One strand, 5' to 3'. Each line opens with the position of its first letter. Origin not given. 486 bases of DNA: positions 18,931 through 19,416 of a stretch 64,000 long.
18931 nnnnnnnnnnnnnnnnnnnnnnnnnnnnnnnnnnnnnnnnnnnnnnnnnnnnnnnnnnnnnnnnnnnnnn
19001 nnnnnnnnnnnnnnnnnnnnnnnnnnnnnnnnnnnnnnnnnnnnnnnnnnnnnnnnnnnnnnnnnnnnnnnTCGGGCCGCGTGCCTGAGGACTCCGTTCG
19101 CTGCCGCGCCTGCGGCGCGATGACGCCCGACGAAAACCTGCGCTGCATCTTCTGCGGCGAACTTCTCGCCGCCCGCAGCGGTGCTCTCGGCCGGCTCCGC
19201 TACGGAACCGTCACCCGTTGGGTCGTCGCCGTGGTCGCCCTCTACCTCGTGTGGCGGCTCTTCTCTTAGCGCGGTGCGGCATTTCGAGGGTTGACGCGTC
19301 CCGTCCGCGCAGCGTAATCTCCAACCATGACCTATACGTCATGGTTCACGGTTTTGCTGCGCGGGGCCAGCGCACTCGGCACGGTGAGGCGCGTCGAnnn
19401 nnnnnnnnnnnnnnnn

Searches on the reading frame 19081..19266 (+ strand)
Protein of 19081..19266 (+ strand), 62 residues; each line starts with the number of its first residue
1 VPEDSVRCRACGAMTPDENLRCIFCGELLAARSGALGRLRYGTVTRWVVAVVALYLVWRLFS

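Call 6: search_protein_families(library=pfam, proteins=[window:19081-19266:+], max_evalue=0.01)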
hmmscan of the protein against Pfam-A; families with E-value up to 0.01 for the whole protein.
window:19081-19266:+ (62 aa): 2 families
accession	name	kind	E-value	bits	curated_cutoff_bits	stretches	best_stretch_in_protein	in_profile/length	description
PF13240.11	Zn_Ribbon_1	-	0.0045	17.2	25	1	8-26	2-20/23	zinc-ribbon domain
PF24463.1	DUF7577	-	0.0056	16.7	28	0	4-13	1-10/27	Domain of unknown function (DUF7577)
